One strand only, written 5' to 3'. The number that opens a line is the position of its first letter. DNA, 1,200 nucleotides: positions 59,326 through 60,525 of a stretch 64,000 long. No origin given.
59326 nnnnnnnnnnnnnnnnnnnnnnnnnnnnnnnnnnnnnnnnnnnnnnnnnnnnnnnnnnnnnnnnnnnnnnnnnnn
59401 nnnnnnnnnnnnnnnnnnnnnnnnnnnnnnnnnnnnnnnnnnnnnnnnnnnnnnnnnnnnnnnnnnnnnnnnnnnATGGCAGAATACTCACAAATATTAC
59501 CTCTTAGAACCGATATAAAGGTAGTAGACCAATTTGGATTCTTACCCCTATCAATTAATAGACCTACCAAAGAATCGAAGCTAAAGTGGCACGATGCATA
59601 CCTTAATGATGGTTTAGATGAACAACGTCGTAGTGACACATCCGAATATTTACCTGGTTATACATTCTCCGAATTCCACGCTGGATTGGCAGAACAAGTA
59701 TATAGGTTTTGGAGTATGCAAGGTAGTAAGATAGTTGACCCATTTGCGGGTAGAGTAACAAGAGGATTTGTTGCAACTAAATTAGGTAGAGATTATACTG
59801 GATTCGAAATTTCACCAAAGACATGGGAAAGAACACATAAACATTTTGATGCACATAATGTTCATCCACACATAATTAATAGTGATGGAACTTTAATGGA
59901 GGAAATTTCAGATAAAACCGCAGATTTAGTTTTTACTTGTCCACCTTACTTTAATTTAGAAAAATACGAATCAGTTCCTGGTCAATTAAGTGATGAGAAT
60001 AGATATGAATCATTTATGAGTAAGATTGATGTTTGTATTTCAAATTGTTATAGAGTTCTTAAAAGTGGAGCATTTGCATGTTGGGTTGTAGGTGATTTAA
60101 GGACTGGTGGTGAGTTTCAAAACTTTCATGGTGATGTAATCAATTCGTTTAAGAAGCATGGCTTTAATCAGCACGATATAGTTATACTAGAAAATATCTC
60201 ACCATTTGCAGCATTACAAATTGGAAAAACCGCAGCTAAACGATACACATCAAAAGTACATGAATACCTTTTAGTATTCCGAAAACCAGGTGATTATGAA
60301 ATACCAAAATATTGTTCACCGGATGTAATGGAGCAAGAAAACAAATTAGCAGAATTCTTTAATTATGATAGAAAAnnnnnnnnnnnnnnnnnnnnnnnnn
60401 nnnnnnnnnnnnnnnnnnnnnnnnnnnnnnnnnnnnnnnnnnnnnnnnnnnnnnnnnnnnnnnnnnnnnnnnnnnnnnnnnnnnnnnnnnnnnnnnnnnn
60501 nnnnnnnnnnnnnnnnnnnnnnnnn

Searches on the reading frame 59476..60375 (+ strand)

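Call 94: search_protein_families(library=phrogs, proteins=[window:59476-60375:+], max_evalue=0.00001)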
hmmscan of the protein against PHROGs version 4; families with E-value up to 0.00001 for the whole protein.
window:59476-60375:+ (300 aa): 5 families
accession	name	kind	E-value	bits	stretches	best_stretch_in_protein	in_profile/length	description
phrog_12517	-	unknown function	2.5e-53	182.3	1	52-275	73-306/316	-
phrog_498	-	other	2.5e-34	119.8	1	70-284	366-610/633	DNA methyltransferase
phrog_67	-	other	7.4e-18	65.9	1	139-274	133-248/743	DNA methyltransferase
phrog_6025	-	other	1.8e-10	41.7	1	132-242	13-112/192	DNA methyltransferase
phrog_18146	-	other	2.4e-07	31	0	83-114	69-101/452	DNA methyltransferase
